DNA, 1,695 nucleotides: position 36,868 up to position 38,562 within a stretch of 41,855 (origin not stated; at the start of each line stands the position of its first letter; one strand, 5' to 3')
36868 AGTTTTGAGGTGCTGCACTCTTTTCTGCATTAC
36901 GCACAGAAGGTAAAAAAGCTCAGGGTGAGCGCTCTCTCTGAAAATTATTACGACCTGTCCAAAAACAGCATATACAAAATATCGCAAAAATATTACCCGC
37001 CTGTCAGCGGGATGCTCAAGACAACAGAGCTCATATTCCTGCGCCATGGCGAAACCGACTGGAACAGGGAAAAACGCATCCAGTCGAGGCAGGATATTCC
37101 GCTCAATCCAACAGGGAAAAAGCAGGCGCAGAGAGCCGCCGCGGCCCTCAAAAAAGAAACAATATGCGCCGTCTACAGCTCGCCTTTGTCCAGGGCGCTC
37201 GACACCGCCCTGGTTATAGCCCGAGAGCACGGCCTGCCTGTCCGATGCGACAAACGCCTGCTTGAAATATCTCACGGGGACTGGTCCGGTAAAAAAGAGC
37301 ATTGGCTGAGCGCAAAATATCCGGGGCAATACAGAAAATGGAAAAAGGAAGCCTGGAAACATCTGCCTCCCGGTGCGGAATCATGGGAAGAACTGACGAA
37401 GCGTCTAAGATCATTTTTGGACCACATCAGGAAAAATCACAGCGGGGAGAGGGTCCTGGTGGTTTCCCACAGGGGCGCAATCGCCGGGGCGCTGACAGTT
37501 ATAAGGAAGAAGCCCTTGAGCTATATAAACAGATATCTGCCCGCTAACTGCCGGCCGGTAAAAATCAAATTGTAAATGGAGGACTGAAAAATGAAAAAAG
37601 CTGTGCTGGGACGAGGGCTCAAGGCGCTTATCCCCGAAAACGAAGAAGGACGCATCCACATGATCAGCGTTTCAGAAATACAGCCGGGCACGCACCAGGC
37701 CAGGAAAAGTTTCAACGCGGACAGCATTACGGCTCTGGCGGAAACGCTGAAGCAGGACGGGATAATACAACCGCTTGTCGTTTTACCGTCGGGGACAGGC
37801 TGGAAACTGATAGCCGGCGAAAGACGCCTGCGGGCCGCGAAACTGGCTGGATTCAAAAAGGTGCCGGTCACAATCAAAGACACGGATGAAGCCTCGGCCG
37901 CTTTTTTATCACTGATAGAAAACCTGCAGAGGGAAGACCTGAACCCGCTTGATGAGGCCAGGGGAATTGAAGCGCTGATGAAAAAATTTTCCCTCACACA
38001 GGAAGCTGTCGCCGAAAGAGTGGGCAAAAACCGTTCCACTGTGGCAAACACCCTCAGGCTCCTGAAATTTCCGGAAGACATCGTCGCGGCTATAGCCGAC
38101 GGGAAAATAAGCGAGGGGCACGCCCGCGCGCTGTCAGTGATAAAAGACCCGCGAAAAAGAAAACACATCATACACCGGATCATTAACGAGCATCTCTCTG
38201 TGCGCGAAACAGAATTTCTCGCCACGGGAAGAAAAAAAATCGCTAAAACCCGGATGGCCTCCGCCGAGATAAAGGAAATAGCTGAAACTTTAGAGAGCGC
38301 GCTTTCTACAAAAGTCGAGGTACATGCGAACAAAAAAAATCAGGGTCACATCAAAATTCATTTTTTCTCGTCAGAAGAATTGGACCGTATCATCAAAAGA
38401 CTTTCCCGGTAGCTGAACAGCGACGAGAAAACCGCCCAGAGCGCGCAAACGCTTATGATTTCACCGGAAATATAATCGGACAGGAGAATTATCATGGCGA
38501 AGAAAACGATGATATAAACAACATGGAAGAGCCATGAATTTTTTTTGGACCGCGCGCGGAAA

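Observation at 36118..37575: GpgS-like glycosyltransferase fused to a histidine phosphatase, inserted between parA and parB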

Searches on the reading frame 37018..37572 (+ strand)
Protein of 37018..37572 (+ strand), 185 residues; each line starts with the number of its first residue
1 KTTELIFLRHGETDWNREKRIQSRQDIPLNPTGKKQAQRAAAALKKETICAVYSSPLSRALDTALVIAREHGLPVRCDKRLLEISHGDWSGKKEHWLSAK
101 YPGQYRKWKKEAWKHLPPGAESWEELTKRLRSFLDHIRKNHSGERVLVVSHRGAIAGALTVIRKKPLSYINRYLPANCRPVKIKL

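Call 66: search_solved_structures(query=window:37018-37572:+, max_evalue=1e-10, show_alignments=5)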
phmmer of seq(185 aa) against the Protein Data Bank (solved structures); distinct sequences matched with E-value up to 1e-10: 13.
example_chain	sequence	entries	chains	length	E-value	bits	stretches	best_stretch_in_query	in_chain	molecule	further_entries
4ij5_A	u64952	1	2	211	2.6e-29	105.9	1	4-153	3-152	Phosphoserine phosphatase 1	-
4ij6_A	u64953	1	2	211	6.3e-28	101.4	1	4-153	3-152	Phosphoserine phosphatase 1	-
1ebb_A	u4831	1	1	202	2.4e-23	86.5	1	3-170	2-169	PHOSPHATASE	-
1h2e_A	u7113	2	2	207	2.6e-23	86.4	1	3-170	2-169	PHOSPHATASE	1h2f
4pz9_A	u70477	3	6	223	1e-20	77.9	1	4-167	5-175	Glucosyl-3-phosphoglycerate phosphatase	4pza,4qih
6s2q_A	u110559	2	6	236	1.3e-20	77.5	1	4-167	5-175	Glucosyl-3-phosphoglycerate phosphatase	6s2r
4odi_A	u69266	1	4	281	1.5e-14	57.8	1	5-120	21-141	Phosphoglycerate mutase PGMII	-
6nru_A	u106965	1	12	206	1.7e-14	57.6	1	5-157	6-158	CobC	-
6e4b_A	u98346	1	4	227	2.3e-14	57.2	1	5-157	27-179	Adenosylcobalamin/alpha-ribazole phosphatase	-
9mmh_A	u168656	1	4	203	4.3e-14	56.3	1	5-160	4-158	Phosphoglycerate mutase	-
5zkk_A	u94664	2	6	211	8.2e-14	55.4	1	3-169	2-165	Phosphoglycerate mutase family protein, putative | Phosphoglycerate mutase family protein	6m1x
5zr2_A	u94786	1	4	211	2.1e-12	50.8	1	3-169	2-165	Phosphoglycerate mutase family protein, putative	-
1xq9_A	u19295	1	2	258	6.8e-11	45.9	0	3-117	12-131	phosphoglycerate mutase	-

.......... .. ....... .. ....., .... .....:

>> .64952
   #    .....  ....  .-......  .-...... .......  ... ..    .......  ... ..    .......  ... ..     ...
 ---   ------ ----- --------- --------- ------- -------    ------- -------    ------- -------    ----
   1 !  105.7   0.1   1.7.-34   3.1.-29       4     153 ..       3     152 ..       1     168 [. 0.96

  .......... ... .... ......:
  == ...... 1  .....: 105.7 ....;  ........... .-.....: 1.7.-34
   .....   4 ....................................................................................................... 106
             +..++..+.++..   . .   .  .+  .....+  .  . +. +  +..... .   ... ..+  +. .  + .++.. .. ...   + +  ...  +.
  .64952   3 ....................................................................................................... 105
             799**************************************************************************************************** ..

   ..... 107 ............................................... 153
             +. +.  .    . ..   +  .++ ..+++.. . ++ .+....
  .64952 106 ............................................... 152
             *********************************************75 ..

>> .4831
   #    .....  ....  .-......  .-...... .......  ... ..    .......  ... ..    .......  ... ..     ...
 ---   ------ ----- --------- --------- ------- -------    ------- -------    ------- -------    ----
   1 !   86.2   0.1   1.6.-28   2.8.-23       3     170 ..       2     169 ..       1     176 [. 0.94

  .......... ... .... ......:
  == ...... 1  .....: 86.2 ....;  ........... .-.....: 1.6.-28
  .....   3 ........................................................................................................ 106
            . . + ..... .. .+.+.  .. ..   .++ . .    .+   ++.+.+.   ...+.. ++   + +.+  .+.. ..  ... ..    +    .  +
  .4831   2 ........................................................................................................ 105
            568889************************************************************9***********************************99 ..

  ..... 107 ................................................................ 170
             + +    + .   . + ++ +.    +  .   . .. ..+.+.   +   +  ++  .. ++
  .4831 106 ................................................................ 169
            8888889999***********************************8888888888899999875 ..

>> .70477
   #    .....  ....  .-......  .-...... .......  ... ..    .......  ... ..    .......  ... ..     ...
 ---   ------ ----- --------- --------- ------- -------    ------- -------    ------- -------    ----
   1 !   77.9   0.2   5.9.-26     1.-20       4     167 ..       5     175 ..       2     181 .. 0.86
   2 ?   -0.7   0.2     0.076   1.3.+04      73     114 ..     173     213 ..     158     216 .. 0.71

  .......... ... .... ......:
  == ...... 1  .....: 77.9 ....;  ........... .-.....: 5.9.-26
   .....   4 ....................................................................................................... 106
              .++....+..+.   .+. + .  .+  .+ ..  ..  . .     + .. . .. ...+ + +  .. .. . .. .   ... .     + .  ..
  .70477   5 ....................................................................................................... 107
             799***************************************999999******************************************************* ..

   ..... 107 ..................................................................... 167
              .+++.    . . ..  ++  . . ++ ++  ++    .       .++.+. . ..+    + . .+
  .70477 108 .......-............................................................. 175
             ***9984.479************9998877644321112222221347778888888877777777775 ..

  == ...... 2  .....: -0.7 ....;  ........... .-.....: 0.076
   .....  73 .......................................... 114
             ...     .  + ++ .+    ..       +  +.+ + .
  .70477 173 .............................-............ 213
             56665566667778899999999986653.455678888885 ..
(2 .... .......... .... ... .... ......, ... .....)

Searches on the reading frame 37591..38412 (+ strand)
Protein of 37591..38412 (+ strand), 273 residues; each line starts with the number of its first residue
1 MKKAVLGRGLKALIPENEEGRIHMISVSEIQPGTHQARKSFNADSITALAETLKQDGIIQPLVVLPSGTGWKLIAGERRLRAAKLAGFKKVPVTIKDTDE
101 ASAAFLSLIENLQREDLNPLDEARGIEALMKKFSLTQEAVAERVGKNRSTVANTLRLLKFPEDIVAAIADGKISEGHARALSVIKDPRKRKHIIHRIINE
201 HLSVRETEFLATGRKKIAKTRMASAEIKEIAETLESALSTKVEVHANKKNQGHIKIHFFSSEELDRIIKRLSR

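Call 3: search_protein_families(library=pfam, proteins=[window:37591-38412:+], max_evalue=0.01)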
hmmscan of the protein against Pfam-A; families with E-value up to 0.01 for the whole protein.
window:37591-38412:+ (273 aa): 5 families
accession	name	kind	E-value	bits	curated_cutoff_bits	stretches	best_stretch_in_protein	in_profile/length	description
PF17762.8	HTH_ParB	-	5e-36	123.4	22.6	1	115-212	1-98/102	ParB HTH domain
PF02195.25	ParB_N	-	1.1e-26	93.1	26.3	1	22-113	3-95/95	ParB N-terminal domain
PF23552.2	ParB_C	-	4.8e-11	42.4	23.8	1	224-271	2-49/50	ParB dimerisation domain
PF10279.14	Latarcin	-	0.00048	20.8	25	1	98-133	14-52/64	Latarcin precursor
PF01381.28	HTH_3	-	0.0018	18.7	23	1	126-152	1-27/55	Helix-turn-helix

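Call 4: search_protein_families(library=ncbifam, proteins=[window:37591-38412:+], max_evalue=0.01)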
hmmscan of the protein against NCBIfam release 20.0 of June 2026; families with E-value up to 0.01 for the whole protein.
window:37591-38412:+ (273 aa): 4 families
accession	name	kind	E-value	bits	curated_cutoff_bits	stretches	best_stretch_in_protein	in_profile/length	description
TIGR04285.1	nucleoid_noc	exception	4.2e-66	222.9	315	1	22-244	2-225/255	nucleoid occlusion protein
TIGR00180.1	parB_part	domain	1.1e-50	172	58.45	1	20-197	3-185/186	ParB/RepB/Spo0J family partition protein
TIGR03734.1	PRTRC_parB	hypoth_equivalog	6.2e-29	100.9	278.6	1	35-207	6-182/555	PRTRC system ParB family protein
NF010406.0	PRK13832.1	subfamily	1.4e-17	63.5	640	1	38-159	20-143/578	plasmid partitioning protein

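Call 42: find_homologous_proteins(query=window:37591-38409:+, max_evalue=1e-30)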
Query window:37591-38409:+ (273 aa): 7978 proteins with E <= 1e-30 among 8000 candidates; the best 120 are listed.
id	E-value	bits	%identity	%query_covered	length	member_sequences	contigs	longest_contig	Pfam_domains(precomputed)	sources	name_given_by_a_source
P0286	3.1e-165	566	100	100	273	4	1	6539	PF17762.9,PF23552.3,PF02195.27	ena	-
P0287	2.6e-149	514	89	100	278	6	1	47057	PF17762.9,PF23552.3,PF02195.27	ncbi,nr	ncbi:MAG: chromosome partitioning protein ParB [Elusimicrobia bacterium HGW-Elusimicrobia-2]|nr:MAG:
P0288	2.5e-141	487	84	100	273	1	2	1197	PF17762.9,PF23552.3,PF02195.27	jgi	jgi:ParB family chromosome partitioning protein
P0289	1.9e-135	468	83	100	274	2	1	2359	PF17762.9,PF23552.3,PF02195.27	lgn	-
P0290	1.1e-134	466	83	99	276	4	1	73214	PF17762.9,PF23552.3,PF02195.27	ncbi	-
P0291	2.1e-132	458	81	100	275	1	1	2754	PF17762.9,PF23552.3,PF02195.27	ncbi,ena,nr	ncbi:MAG: ParB/RepB/Spo0J family partition protein [Elusimicrobia bacterium]|nr:ParB/RepB/Spo0J fami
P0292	2.5e-132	458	81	100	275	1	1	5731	PF17762.9,PF23552.3,PF02195.27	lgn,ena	-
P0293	1.3e-101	357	65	99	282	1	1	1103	PF17762.9,PF23552.3,PF02195.27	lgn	-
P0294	6.8e-100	352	64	99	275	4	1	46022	PF17762.9,PF23552.3,PF02195.27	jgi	-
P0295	2.1e-97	344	64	100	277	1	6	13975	PF17762.9,PF23552.3,PF02195.27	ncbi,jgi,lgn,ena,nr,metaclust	ncbi:MAG: hypothetical protein COT16_02605 [Elusimicrobia bacterium CG08_land_8_20_14_0_20_44_26]|nr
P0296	2.8e-96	340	63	99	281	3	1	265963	PF17762.9,PF23552.3,PF02195.27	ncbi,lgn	ncbi:MAG: ParB/RepB/Spo0J family partition protein [bacterium]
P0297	8.6e-95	335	59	99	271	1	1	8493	PF17762.9,PF23552.3,PF02195.27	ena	-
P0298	4.2e-94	333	61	99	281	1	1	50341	PF17762.9,PF23552.3,PF02195.27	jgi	-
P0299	2.5e-93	330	60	99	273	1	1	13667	PF17762.9,PF23552.3,PF02195.27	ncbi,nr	ncbi:MAG: ParB/RepB/Spo0J family partition protein [Elusimicrobia bacterium]|nr:ParB/RepB/Spo0J fami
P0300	1.4e-86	308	54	99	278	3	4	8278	PF17762.9,PF02195.27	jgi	-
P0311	1.7e-61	226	44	98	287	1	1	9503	PF17762.9,PF23552.3,PF02195.27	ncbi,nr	ncbi:MAG: ParB/RepB/Spo0J family partition protein [Elusimicrobia bacterium]|nr:ParB/RepB/Spo0J fami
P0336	4.3e-60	221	44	100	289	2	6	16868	PF23433.2,PF17762.9,PF23552.3,PF02195.27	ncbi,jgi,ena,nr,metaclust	ncbi:MAG: hypothetical protein A2636_06535 [Elusimicrobia bacterium RIFCSPHIGHO2_01_FULL_64_10]|nr:M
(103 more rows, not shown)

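Call 43: find_encoding_contigs(protein=P0295, flank=6000, max_places=1)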
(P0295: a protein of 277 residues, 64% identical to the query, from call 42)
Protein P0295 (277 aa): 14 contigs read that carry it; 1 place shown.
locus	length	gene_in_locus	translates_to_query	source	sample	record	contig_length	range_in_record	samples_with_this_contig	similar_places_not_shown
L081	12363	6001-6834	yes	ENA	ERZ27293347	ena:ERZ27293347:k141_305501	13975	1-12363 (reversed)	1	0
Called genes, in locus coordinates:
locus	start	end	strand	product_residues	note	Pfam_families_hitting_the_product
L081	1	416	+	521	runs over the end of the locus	PF00389:2-Hacid_dh, PF02826:2-Hacid_dh_C, PF03446:NAD_binding_2 (weak), PF19304:PGDH_inter, PF01842:ACT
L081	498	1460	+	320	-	PF01384:PHO4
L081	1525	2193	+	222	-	PF01865:PhoU_div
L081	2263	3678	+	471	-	PF00128:Alpha-amylase, PF02638:GHL10 (weak), PF14701:hDGE_amylase (weak), PF14871:GHL6 (weak), PF02806:Alpha-amylase_C (weak)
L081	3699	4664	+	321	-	PF01734:Patatin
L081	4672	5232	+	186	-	PF02527:GidB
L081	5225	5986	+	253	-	PF00142:Fer4_NifH, PF01656:CbiA, PF02374:ArsA_ATPase (weak), PF06564:CBP_BcsQ (faint), PF07015:VirC1 (faint), PF09140:MipZ, PF10609:ParA (weak), PF13614:AAA_31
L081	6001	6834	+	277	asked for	PF02195:ParB_N, PF17762:HTH_ParB, PF23552:ParB_C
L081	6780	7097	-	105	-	-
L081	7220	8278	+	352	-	PF03739:LptF_LptG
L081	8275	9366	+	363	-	PF03739:LptF_LptG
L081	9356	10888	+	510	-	PF00082:Peptidase_S8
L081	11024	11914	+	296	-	-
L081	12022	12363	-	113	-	?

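Call 44: find_encoding_contigs(protein=P0294, flank=6000, max_places=1)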
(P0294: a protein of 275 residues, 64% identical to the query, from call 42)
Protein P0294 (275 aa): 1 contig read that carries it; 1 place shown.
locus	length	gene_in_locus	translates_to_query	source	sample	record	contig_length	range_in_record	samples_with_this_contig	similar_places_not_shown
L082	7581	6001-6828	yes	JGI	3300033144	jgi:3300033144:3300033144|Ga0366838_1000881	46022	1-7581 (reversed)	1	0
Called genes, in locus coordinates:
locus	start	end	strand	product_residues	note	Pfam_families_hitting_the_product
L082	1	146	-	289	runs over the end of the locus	PF01795:Methyltransf_5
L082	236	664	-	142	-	PF02381:MraZ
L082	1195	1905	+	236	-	PF06514:PsbU (faint), PF14579:HHH_6 (weak), PF14520:HHH_5 (faint), PF00633:HHH (faint), PF03934:T2SSK (faint), PF12836:HHH_3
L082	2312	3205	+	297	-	PF01734:Patatin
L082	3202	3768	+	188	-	PF02527:GidB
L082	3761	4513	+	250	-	PF00142:Fer4_NifH, PF01656:CbiA, PF06564:CBP_BcsQ (faint), PF09140:MipZ, PF10609:ParA, PF13614:AAA_31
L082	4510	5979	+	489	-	PF00535:Glycos_transf_2, PF00300:His_Phos_1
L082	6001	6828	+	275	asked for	PF02195:ParB_N, PF17762:HTH_ParB, PF23552:ParB_C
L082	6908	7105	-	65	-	-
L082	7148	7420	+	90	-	-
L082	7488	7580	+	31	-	?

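Call 45: find_encoding_contigs(protein=P0300, flank=6000, max_places=1)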
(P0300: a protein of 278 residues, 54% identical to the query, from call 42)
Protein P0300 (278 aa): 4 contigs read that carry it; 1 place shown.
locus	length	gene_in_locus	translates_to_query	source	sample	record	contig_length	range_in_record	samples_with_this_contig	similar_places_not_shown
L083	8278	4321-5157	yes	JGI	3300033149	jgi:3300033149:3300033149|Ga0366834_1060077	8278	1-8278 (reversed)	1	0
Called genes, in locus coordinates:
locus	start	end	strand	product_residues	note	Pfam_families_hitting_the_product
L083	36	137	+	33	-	-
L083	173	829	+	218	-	PF00702:Hydrolase, PF13419:HAD_2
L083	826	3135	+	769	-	PF03636:Glyco_hydro_65N, PF03632:Glyco_hydro_65m, PF03633:Glyco_hydro_65C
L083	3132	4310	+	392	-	PF13439:Glyco_transf_4, PF13579:Glyco_trans_4_4, PF20706:GT4-conflict (weak), PF00534:Glycos_transf_1, PF13692:Glyco_trans_1_4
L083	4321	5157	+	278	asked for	PF02195:ParB_N, PF17762:HTH_ParB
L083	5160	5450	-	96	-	-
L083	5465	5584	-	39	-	-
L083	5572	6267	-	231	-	-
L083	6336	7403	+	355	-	PF03739:LptF_LptG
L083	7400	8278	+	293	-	?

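Call 46: find_encoding_contigs(protein=P0311, flank=6000, max_places=1)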
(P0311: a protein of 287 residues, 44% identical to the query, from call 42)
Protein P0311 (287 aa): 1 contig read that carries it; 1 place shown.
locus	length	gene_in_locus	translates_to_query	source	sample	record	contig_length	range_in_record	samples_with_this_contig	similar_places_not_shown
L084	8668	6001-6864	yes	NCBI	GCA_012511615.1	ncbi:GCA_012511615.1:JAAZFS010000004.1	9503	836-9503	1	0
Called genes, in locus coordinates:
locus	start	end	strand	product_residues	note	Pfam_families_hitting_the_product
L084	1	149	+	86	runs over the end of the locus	PF01809:YidD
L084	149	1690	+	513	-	PF14849:YidC_periplas (weak), PF02096:60KD_IMP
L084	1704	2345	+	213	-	PF14804:Jag_N, PF13083:KH_KhpA-B, PF01424:R3H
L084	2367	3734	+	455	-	PF10396:TrmE_N, PF12631:MnmE_helical, PF00350:Dynamin_N (faint), PF01926:MMR_HSR1, PF02421:FeoB_N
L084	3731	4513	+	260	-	PF01261:AP_endonuc_2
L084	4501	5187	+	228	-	PF02527:GidB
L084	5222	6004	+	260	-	PF00142:Fer4_NifH (faint), PF01656:CbiA, PF06564:CBP_BcsQ (faint), PF09140:MipZ (faint), PF10609:ParA (weak), PF13614:AAA_31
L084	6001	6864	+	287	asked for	PF02195:ParB_N, PF17762:HTH_ParB, PF23552:ParB_C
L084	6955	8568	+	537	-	-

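Call 47: find_encoding_contigs(protein=P0336, flank=6000, max_places=1)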
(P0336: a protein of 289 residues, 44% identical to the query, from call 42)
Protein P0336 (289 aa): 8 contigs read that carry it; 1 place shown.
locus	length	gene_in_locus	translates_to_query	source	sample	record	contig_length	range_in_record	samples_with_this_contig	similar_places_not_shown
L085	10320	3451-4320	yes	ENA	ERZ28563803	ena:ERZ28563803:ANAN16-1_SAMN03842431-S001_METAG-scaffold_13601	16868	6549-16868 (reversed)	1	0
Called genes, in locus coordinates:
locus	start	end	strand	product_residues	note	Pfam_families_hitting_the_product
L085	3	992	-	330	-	?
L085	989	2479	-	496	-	PF00749:tRNA-synt_1c, PF19269:Anticodon_2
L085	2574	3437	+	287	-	PF00142:Fer4_NifH (faint), PF01656:CbiA, PF06564:CBP_BcsQ, PF09140:MipZ (weak), PF10609:ParA (weak), PF13614:AAA_31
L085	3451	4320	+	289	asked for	PF02195:ParB_N, PF17762:HTH_ParB, PF23433:DUF7119 (weak), PF23552:ParB_C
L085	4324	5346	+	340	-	-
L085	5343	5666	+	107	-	-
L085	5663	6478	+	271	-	PF01435:Peptidase_M48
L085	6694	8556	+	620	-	PF01565:FAD_binding_4, PF02913:FAD-oxidase_C, PF01565:FAD_binding_4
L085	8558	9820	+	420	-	PF13187:Fer4_9 (faint), PF12838:Fer4_7 (weak), PF13183:Fer4_8, PF13484:Fer4_16 (faint), PF13534:Fer4_17 (weak), PF02754:CCG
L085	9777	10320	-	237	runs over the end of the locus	PF13623:SurA_N_2, PF13624:SurA_N_3, PF09312:SurA_N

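Call 52: search_protein_families(library=ncbifam, proteins=[L083:173-829:+, L083:826-3135:+, L083:3132-4310:+], max_evalue=1e-8)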
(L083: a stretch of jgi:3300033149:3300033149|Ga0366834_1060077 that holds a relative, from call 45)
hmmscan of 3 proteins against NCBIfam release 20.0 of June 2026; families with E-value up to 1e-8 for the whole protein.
L083:173-829:+ (218 aa): 22 families
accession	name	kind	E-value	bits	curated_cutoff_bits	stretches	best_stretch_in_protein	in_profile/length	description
TIGR02009.1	PGMB-YQAB-SF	subfamily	6e-53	179.8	153.35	1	5-185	2-186/186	beta-phosphoglucomutase family hydrolase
TIGR01990.1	bPGM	equivalog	3.9e-44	150.8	189.4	1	4-185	1-186/187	beta-phosphoglucomutase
NF053653.1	InDiPhoBT2121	equivalog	8.1e-28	97.5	245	1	4-187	1-188/216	inorganic diphosphatase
NF008610.0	PRK11587.1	equivalog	1.5e-23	83.3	282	1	5-213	4-209/219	sugar phosphatase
NF008000.0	PRK10725.1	equivalog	1e-21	77.9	215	1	5-185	6-185/188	fructose-1-phosphate/6-phosphogluconate phosphatase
NF009695.0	PRK13222.1-2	equivalog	1.5e-21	77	225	1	4-207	6-218/226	phosphoglycolate phosphatase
NF009804.0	PRK13288.1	equivalog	2.5e-19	69.6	218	1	4-207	3-206/215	pyrophosphatase PpaX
NF046057.1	bifunc_MtlD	equivalog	4.1e-18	65.1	800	1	4-191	7-197/683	bifunctional mannitol-1-phosphate dehydrogenase/phosphatase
TIGR01509.1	HAD-SF-IA-v3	subfamily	5.4e-16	59.1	29.4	1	54-185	30-154/154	HAD-IA family hydrolase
TIGR01454.1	AHBA_synth_RP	hypoth_equivalog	1.6e-15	57.3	246.65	1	7-185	1-174/205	AHBA synthesis associated protein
NF008087.0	PRK10826.1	equivalog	5.2e-15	55.7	191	1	4-212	7-215/222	hexitol phosphatase HxpB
NF007854.0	PRK10563.1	equivalog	7.9e-15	55.1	211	1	3-194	3-196/221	6-phosphogluconate phosphatase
NF009697.0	PRK13222.1-4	equivalog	1.4e-14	54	327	1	4-205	7-216/232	phosphoglycolate phosphatase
TIGR01449.2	PGP_bact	equivalog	2.6e-14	53.3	180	1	7-206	1-208/213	phosphoglycolate phosphatase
TIGR03351.1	PhnX-like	hypoth_equivalog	1.4e-13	51.3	218.9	1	7-185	4-190/220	phosphonatase-like hydrolase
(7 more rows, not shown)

L083:826-3135:+ (769 aa): 2 families
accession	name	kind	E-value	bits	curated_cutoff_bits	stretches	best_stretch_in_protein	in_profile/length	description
NF010380.0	PRK13807.1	domain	2.3e-127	426.2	838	1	17-756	12-749/756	family 65 glycosyl hydrolase domain-containing protein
NF053734.1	KJHdlse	equivalog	5.1e-79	266.3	800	1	35-534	32-510/668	kojibiose hydrolase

L083:3132-4310:+ (392 aa): 17 families
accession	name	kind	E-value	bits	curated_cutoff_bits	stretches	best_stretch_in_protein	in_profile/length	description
TIGR03999.1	thiol_BshA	equivalog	5.6e-30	104.5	273.7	1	85-391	74-374/375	N-acetyl-alpha-D-glucosaminyl L-malate synthase BshA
TIGR02149.1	glgA_Coryne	subfamily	9.2e-28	97.4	302.4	1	15-391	11-391/391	glycogen synthase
TIGR04063.1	stp3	hypoth_equivalog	9.5e-24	84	442.05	1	150-391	160-396/397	TIGR04063 family PEP-CTERM/XrtA system glycosyltransferase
TIGR03088.1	stp2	hypoth_equivalog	4.4e-23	81.9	409.05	1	85-391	72-374/374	TIGR03088 family PEP-CTERM/XrtA system glycosyltransferase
NF041876.1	EPS_EpsE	equivalog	5.3e-19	68.7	400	1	169-381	185-387/389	exopolysaccharide biosynthesis GT4 family glycosyltransferase EpsE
TIGR04157.1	glyco_rSAM_CFB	subfamily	1.3e-18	67.2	400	1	148-387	170-406/406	TIGR04157 family glycosyltransferase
NF012028.0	PRK15484.1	subfamily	3.3e-18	65.9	618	1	147-380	139-368/380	lipopolysaccharide N-acetylglucosaminyltransferase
TIGR02472.1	sucr_P_syn_N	equivalog_domain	2e-17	63.2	576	1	168-385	207-436/439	sucrose-phosphate synthase, putative, glycosyltransferase domain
TIGR03449.1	mycothiol_MshA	equivalog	2.6e-17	62.8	462.5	1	165-390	183-403/406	D-inositol-3-phosphate glycosyltransferase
NF038229.1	Glyco4_Geo_Pelo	equivalog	4.3e-17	62.1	400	1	91-391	51-337/338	GPMC system family 4 glycosyltransferase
NF041010.1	glycosy_Agl16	equivalog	1.4e-16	60.3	575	1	91-389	69-350/352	glycosylation protein Agl16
NF053787.1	GlcN_PG_synth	equivalog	2.9e-16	59.3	480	0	299-391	271-360/361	N-acetylglucosaminyl phosphatidylglycerol synthase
NF038295.1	EPS_HpsP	equivalog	5.2e-15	55.3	550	1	191-390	195-387/388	hormogonium polysaccharide biosynthesis glycosyltransferase HpsP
TIGR04047.1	MSMEG_0565_glyc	hypoth_equivalog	7.4e-14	51.6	259.85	1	149-389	140-373/373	MSMEG_0565 family glycosyltransferase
NF049988.1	MGlcDAGSynMgs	equivalog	1.2e-12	47.9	400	0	203-390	213-387/398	alpha-monoglucosyldiacylglycerol synthase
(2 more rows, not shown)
